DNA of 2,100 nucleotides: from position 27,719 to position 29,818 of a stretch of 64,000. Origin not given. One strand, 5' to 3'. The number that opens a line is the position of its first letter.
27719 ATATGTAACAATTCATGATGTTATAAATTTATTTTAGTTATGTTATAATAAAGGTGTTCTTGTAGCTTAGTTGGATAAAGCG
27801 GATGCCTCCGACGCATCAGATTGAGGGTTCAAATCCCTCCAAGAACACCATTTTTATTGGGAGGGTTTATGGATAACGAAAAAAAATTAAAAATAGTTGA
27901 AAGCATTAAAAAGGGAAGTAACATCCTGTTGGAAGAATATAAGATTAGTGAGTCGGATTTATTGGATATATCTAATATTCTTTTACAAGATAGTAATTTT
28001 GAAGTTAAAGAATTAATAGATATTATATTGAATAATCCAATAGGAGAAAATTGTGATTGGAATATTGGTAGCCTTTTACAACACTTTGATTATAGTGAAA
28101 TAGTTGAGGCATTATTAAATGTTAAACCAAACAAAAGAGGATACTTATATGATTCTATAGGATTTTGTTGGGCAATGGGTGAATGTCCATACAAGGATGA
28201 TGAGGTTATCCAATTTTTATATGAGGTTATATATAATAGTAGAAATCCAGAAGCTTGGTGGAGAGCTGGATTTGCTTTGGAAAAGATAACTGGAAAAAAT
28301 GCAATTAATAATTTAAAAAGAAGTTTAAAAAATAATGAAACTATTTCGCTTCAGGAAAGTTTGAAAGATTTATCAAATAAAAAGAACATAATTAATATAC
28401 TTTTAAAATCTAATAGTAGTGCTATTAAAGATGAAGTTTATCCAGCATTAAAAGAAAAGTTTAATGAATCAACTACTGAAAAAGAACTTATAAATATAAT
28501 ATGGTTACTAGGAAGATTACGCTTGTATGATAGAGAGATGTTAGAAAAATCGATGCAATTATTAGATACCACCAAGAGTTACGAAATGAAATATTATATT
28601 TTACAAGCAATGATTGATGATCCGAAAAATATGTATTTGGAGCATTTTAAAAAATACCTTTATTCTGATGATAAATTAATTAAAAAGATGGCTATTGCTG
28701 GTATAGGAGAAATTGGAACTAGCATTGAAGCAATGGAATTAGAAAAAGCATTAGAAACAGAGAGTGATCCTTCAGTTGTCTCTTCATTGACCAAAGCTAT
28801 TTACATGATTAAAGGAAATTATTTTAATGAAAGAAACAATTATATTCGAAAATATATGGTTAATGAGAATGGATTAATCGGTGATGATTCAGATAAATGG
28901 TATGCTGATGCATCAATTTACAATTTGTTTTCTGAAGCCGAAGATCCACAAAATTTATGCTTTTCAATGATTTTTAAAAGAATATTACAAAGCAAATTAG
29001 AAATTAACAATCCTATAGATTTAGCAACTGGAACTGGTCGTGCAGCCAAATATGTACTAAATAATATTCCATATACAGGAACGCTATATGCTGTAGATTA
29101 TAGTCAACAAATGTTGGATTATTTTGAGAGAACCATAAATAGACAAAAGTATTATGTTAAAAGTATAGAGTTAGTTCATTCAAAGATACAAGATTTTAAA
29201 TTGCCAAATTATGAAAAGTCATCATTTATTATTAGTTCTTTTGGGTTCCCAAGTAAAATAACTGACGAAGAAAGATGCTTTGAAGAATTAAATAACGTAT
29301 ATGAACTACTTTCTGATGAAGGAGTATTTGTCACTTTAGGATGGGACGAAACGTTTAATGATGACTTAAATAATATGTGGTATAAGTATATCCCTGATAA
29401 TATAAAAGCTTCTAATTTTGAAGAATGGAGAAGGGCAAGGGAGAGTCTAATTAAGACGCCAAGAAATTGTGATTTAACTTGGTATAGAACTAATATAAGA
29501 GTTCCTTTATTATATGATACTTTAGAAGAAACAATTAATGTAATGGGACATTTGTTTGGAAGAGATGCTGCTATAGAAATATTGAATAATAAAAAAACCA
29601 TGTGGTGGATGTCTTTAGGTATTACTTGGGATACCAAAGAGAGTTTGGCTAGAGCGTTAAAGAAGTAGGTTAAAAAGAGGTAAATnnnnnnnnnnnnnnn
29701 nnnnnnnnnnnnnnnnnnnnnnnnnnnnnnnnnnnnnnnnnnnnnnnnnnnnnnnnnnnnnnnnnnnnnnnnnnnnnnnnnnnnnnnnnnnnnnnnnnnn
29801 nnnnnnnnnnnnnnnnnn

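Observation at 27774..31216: tRNA-Arg(CCG)-adjacent three-gene set: HEAT-like/SAM-methyltransferase fusion, CYTH-domain protein, DUF3800-like protein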

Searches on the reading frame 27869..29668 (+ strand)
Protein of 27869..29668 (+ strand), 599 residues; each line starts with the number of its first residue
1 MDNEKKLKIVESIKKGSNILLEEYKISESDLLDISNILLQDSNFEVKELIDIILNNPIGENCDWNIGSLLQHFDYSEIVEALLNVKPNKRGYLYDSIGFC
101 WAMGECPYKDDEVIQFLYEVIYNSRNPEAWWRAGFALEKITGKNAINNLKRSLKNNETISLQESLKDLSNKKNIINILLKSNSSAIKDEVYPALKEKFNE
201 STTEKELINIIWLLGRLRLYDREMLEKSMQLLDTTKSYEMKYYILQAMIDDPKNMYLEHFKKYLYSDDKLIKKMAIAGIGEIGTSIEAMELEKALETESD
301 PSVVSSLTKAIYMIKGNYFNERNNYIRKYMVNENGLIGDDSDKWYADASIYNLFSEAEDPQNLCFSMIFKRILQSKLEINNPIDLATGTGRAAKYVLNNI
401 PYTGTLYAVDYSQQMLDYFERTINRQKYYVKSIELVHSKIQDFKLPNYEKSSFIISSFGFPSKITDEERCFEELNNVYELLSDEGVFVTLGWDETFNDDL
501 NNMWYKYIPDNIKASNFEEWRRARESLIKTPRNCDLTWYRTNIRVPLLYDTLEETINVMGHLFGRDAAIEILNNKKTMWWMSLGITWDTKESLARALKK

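Call 6: search_protein_families(library=pfam, proteins=[window:27869-29668:+], max_evalue=1)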
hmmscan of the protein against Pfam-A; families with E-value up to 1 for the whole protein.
window:27869-29668:+ (599 aa): 9 families
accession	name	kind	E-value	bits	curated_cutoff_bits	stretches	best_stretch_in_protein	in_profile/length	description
PF13649.12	Methyltransf_25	-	1.4e-07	32.5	27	1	384-477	3-92/97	Methyltransferase domain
PF01209.24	Ubie_methyltran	-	7.5e-07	29.2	20.1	1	375-505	44-167/233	ubiE/COQ5 methyltransferase family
PF08241.18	Methyltransf_11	-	3.7e-06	27.9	21.2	1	384-477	2-86/95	Methyltransferase domain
PF13646.12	HEAT_2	-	4.2e-06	27.4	27.7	1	229-310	5-86/88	HEAT repeats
PF13847.12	Methyltransf_31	-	9.6e-06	25.8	27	1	383-492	8-112/145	Methyltransferase domain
PF08242.18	Methyltransf_12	-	3.7e-05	24.8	30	1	384-487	2-98/98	Methyltransferase domain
PF14970.11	TEDC1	-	0.046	14.4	27.4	1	171-230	31-95/169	Tubulin epsilon and delta complex protein 1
PF24870.1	DUF7735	-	0.095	13.1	27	1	517-558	92-134/147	Domain of unknown function (DUF7735)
PF17084.10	TDA11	-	0.15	11.3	27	1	288-357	341-412/465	Topoisomerase I damage affected protein 11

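Call 7: search_protein_families(library=padloc, proteins=[window:27869-29668:+], max_evalue=1)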
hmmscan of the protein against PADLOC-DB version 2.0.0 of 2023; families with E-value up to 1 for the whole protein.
window:27869-29668:+ (599 aa): 0 families

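Call 8: search_protein_families(library=ncbifam, proteins=[window:27869-29668:+], max_evalue=1)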
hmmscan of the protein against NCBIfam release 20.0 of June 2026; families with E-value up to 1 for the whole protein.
window:27869-29668:+ (599 aa): 12 families
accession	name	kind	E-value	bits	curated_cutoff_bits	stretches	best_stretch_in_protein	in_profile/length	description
NF001244.0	PRK00216.1-5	equivalog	1.6e-09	37.4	216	1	380-505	50-169/236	bifunctional demethylmenaquinone methyltransferase/2-methoxy-6-polyprenyl-1,4-benzoquinol methylase UbiE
NF052510.1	methyltran_MpqE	exception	6.8e-05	22.4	335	1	379-504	47-166/234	methyl-plastoquinone biosynthesis methyltransferase MpqE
NF045915.1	PhycobilmeDegNblB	equivalog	0.00027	20.5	300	1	223-317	98-191/214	phycobilisome degradation protein NblB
NF058505.1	phyc_lyase_CpeY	equivalog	0.0019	16.8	600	1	136-307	39-196/419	C-phycoerythrin alpha-cysteine-82 phycoerythrobilin lyase CpeY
TIGR02072.1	BioC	equivalog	0.0024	17.7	184.95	1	373-437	27-92/244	malonyl-ACP O-methyltransferase BioC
NF043040.1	corrin_prot_MT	hypoth_equivalog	0.0026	17.2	180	1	383-489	46-147/216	corrinoid protein-associated methyltransferase CpaM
NF053511.1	tRNA_U34_MnmM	equivalog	0.003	17.1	135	1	371-488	9-131/183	tRNA 5-(aminomethyl)-2-thiouridylate-methyltransferase MnmM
TIGR02752.1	MenG_heptapren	equivalog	0.0057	16.2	419.85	1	381-473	48-136/231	demethylmenaquinone methyltransferase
NF041820.1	daptide_MTase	equivalog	0.006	16.1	175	1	383-488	41-141/243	daptide-type RiPP biosynthesis methyltransferase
NF001243.0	PRK00216.1-4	equivalog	0.0069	15.7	235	1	381-475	50-140/237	demethylmenaquinone methyltransferase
NF001240.0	PRK00216.1-1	equivalog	0.058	12.4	378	1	382-504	67-183/251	bifunctional demethylmenaquinone methyltransferase/2-methoxy-6-polyprenyl-1,4-benzoquinol methylase UbiE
TIGR04452.1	Lepto_Lipo_YY_C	subfamily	0.12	12.5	28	1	133-191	16-74/116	TIGR04452 family lipoprotein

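Call 9: search_protein_families(library=phrogs, proteins=[window:27869-29668:+], max_evalue=1)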
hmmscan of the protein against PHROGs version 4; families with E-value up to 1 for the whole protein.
window:27869-29668:+ (599 aa): 1 family
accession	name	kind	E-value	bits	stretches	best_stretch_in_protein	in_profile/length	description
phrog_4752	-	other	6.1e-09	36.5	1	380-491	53-160/241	tRNA methyltransferase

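Call 10: find_encoding_contigs(protein=window:27869-29668:+, flank=10000, max_places=10)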
Protein window:27869-29668:+ (599 aa): no gene with exactly this product is on record in the collection.

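Call 15: find_homologous_proteins(query=window:27869-29668:+)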
Query window:27869-29668:+ (599 aa): 215 proteins with E <= 0.001 among 8000 candidates; the best 120 are listed.
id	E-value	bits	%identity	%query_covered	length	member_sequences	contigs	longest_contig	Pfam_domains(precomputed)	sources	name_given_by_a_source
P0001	0.0e+0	1346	100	100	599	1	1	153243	PF13847.13,PF13649.13,PF01209.25,PF13646.13,PF08241.19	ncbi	-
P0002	0.0e+0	1016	75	100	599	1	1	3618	PF13847.13,PF13649.13,PF01209.25,PF13646.13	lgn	-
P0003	0.0e+0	1015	75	100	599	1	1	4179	PF13847.13,PF13649.13,PF01209.25,PF13646.13,PF08242.19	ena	-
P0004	0.0e+0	1014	75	100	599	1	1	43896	PF13847.13,PF13649.13,PF01209.25,PF13646.13,PF08242.19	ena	-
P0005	0.0e+0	1011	74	100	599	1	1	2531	PF13847.13,PF13649.13,PF01209.25,PF13646.13,PF08241.19,PF08242.19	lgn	-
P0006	0.0e+0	1010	74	100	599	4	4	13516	PF13847.13,PF13649.13,PF01209.25,PF13646.13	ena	-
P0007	1.1e-297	1006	73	100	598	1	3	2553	PF13649.13,PF01209.25,PF13646.13,PF08241.19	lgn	-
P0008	1.6e-297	1006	73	100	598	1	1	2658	PF13649.13,PF01209.25,PF13646.13,PF08241.19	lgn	-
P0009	1.7e-297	1006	74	99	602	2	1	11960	PF13847.13,PF13649.13,PF01209.25,PF13646.13,PF08242.19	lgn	-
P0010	1.2e-296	1003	75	99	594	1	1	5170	PF13847.13,PF13649.13,PF01209.25,PF13646.13,PF08241.19,PF08242.19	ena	-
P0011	4.4e-296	1001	73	100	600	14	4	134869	PF13847.13,PF13649.13,PF01209.25,PF13646.13,PF08241.19,PF08242.19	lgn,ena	-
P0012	7.5e-296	1000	72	100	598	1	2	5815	PF13847.13,PF13649.13,PF01209.25,PF13646.13,PF08241.19,PF08242.19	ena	-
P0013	8.8e-296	1000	72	100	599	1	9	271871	PF13649.13,PF01209.25,PF13646.13,PF08241.19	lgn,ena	-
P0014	9.7e-296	1000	72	100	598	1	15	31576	PF13847.13,PF13649.13,PF01209.25,PF13646.13,PF08241.19,PF08242.19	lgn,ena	-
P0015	1.6e-295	999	72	100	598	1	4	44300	PF13847.13,PF13649.13,PF01209.25,PF13646.13,PF08241.19,PF08242.19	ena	-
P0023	7.1e-295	997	72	100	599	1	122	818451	PF13847.13,PF13649.13,PF01209.25,PF13646.13,PF08241.19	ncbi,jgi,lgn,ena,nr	ncbi:MAG: methyltransferase domain-containing protein [Bacilli bacterium]|nr:methyltransferase domai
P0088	1.8e-179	616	47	100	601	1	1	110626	PF13847.13,PF13649.13,PF01209.25,PF13646.13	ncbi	-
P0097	2.5e-160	553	48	96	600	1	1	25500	PF13847.13,PF13649.13,PF13646.13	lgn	-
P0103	2.8e-156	540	45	96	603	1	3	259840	PF13847.13,PF13649.13,PF13646.13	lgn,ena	-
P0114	1.3e-151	524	45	95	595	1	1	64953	PF13847.13,PF13649.13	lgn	-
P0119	9.0e-151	521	44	96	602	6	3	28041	PF13847.13,PF03848.21,PF13649.13,PF01209.25,PF08241.19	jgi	-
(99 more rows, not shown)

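Call 17: find_encoding_contigs(protein=P0023, flank=8000, max_places=3)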
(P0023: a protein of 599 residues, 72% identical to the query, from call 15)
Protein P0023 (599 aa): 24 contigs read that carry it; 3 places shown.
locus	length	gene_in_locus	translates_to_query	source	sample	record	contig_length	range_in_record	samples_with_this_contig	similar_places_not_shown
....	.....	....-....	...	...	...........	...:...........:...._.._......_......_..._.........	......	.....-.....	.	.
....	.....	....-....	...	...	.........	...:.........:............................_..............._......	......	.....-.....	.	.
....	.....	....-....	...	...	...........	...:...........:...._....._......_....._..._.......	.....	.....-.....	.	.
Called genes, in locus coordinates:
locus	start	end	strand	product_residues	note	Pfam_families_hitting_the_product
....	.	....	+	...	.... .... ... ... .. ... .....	-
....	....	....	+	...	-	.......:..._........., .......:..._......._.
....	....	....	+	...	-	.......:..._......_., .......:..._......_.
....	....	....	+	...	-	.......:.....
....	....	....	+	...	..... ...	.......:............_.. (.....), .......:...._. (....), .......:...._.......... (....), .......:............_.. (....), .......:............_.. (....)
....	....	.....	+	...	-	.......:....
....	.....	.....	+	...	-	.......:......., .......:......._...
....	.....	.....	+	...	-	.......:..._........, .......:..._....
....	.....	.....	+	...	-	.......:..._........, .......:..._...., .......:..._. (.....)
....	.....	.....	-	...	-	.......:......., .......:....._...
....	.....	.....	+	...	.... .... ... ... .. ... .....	-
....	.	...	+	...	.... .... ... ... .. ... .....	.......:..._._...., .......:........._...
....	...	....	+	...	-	-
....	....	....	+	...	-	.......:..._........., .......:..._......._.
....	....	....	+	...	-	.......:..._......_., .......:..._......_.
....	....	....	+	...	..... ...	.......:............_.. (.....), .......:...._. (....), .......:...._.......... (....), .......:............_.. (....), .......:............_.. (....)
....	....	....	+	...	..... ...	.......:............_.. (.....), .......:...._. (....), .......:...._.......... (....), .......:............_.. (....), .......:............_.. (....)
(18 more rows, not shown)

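Call 18: find_encoding_contigs(protein=P0088, flank=8000, max_places=2)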
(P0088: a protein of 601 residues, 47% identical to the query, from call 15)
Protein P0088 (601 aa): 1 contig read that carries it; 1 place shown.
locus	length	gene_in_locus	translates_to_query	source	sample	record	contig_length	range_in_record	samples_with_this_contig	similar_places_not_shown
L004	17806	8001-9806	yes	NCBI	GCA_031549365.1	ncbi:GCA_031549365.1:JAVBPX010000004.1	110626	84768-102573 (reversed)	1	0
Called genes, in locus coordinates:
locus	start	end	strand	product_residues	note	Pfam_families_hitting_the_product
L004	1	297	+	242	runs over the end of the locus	PF00005:ABC_tran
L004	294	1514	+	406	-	PF12704:MacB_PCD, PF02687:FtsX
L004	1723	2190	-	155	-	PF00583:Acetyltransf_1, PF13673:Acetyltransf_10, PF13508:Acetyltransf_7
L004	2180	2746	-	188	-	PF00583:Acetyltransf_1, PF13673:Acetyltransf_10, PF13508:Acetyltransf_7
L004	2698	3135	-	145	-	PF00583:Acetyltransf_1 (weak), PF13673:Acetyltransf_10, PF13508:Acetyltransf_7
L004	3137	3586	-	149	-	PF00583:Acetyltransf_1, PF13673:Acetyltransf_10, PF13508:Acetyltransf_7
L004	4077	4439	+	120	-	PF00313:CSD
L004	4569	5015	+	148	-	-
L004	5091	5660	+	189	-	-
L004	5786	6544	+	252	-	PF04402:SIMPL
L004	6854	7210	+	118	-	PF03788:LrgA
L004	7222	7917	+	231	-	PF04172:LrgB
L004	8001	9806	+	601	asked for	PF13646:HEAT_2 (faint), PF01209:Ubie_methyltran (weak), PF13847:Methyltransf_31 (weak), PF13649:Methyltransf_25 (weak)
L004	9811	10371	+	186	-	PF01928:CYTH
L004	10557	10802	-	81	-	PF04070:DUF378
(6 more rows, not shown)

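Call 19: find_encoding_contigs(protein=P0103, flank=8000, max_places=2)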
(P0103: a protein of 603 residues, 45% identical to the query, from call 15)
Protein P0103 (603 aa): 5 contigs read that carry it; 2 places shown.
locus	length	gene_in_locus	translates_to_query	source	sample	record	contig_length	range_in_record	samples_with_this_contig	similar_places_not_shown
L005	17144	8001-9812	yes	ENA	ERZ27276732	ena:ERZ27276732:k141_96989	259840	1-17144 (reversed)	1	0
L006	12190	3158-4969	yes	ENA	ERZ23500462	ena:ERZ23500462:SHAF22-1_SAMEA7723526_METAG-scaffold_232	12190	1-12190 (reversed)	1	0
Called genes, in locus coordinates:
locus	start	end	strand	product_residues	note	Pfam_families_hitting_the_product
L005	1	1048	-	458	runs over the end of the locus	PF04087:DUF389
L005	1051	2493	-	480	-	PF01943:Polysacc_synt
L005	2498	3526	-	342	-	PF05496:RuvB_N, PF00004:AAA, PF07726:AAA_3 (faint), PF07728:AAA_5 (faint), PF17864:AAA_lid_4, PF05491:WHD_RuvB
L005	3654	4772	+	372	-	PF17293:Arm-DNA-bind_5, PF13102:Phage_int_SAM_5, PF00589:Phage_integrase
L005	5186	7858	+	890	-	-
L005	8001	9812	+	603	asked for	PF13646:HEAT_2 (faint), PF13847:Methyltransf_31 (weak), PF13649:Methyltransf_25 (weak)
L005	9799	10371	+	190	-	PF01928:CYTH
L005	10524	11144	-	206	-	PF18291:HU-HIG, PF00216:Bac_DNA_binding (weak)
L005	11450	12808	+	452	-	PF05272:VapE-like_dom, PF12990:DUF3874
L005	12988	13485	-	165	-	-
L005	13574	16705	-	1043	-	-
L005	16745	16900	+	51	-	-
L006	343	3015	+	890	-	-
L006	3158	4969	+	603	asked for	PF13646:HEAT_2 (faint), PF13847:Methyltransf_31 (weak), PF13649:Methyltransf_25 (weak)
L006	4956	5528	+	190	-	PF01928:CYTH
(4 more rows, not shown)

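Call 22: find_related_loci(query=A1, collection=genome_contigs, flank=8000)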
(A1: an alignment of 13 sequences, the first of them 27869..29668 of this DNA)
Query A1 (599 aa) in genome_contigs; peptide patterns used: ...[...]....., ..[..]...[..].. (x = any residue, [..] = any of these).
56 stretches matched a pattern; 28 encode a relative of the query (tblastn E <= 1e-3); 28 distinct loci.
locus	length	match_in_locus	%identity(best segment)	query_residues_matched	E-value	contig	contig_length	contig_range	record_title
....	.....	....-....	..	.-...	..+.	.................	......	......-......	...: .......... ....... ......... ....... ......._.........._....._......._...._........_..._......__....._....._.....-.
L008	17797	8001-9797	71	1-599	0e+0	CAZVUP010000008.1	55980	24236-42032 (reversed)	MAG TPA_asm: uncultured Muribaculaceae bacterium isolate SRP278969_co2_176 genome assembly, contig: NODE_301_length_5598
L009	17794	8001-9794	72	1-599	0e+0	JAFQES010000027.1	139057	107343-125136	MAG: Bacilli bacterium isolate RGIG1752 Goat_Cecum-3__c674423, whole genome shotgun sequence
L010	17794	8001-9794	70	1-599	0e+0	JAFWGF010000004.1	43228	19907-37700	MAG: Bacilli bacterium isolate RGIG5711 Sheep_Duodenum.Co__c72210, whole genome shotgun sequence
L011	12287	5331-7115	55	8-599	0e+0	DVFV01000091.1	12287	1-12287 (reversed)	MAG TPA_asm: Candidatus Coprosoma intestinipullorum isolate CHK147-3167 CHK147__C66137_L12287_ERR2241925, whole genome s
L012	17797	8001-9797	47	1-599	0e+0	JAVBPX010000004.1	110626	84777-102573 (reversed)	MAG: Alphaproteobacteria bacterium isolate EPI_MAG_00150 c_000000433105, whole genome shotgun sequence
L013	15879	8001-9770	47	9-599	0e+0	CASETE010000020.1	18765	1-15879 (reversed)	uncultured proteobacterium isolate SI.O98.metabat-bins.90 genome assembly, contig: SI.O98.metabat-bins.90.fa_k141_473919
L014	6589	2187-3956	46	9-599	0e+0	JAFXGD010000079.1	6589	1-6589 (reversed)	MAG: Alphaproteobacteria bacterium isolate RGIG6385 Sheep_Rectum-5__c715478, whole genome shotgun sequence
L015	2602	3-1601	49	65-599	0e+0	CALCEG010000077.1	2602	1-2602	MAG TPA_asm: uncultured Alphaproteobacteria bacterium isolate SRR6425765_bin.98_CONCOCT_v1.1_MAG genome assembly, contig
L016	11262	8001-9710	47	28-597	2e-166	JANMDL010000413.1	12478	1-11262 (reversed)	MAG: Chitinophagales bacterium isolate OTE_75_metabat_16 OTE_75_k141_3870135, whole genome shotgun sequence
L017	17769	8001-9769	49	9-599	1e-161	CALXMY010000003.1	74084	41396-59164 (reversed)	MAG: uncultured Alphaproteobacteria bacterium isolate BRZ_RP__bin67 genome assembly, contig: BRZ_RP__NODE_437_length_740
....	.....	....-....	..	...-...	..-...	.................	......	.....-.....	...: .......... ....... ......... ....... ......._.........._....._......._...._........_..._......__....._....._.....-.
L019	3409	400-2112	48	26-599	3e-168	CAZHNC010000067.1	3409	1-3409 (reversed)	MAG TPA_asm: uncultured Candidatus Saccharibacteria bacterium isolate SRP220891_co5_60 genome assembly, contig: NODE_318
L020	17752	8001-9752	45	9-598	6e-159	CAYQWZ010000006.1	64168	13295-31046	MAG TPA_asm: uncultured Candidatus Saccharibacteria bacterium isolate SRP178699_co2_440 genome assembly, contig: NODE_10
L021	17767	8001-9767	43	8-599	3e-151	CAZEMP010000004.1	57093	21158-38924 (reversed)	MAG TPA_asm: uncultured Candidatus Saccharibacteria bacterium isolate SRP178908_co1_101 genome assembly, contig: NODE_26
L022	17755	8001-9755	42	9-599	5e-149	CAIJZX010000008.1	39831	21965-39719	MAG: Candidatus Kerfeldbacteria bacterium isolate AlinenLipids_bin-4062 genome assembly, contig: bin-4062:08/42, whole g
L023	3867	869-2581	42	20-593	1e-152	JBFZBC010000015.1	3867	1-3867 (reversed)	MAG: bacterium isolate PPR_0483 k121_1245014, whole genome shotgun sequence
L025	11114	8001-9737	44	8-593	1e-145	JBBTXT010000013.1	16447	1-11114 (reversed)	MAG: Patescibacteria group bacterium isolate H51-bin081_1 H51_bin081_1_000000000013, whole genome shotgun sequence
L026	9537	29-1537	45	93-598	4e-143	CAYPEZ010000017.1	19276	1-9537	MAG TPA_asm: uncultured Candidatus Saccharibacteria bacterium isolate SRP257259_co1_388 genome assembly, contig: NODE_34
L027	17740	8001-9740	43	13-598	6e-143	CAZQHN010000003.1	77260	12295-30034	MAG TPA_asm: uncultured Gammaproteobacteria bacterium isolate SRP263991_co5_264 genome assembly, contig: NODE_749_length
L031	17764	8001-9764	35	8-599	7e-102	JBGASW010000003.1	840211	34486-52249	MAG: Thermoanaerobaculia bacterium isolate MAG_AAO_H10.96 AAOH10-96_opera_contig_21, whole genome shotgun sequence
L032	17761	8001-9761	43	8-597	1e-146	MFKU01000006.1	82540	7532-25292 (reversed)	MAG: Candidatus Kaiserbacteria bacterium RIFCSPHIGHO2_01_FULL_53_31 rifcsphigho2_01_scaffold_2396, whole genome shotgun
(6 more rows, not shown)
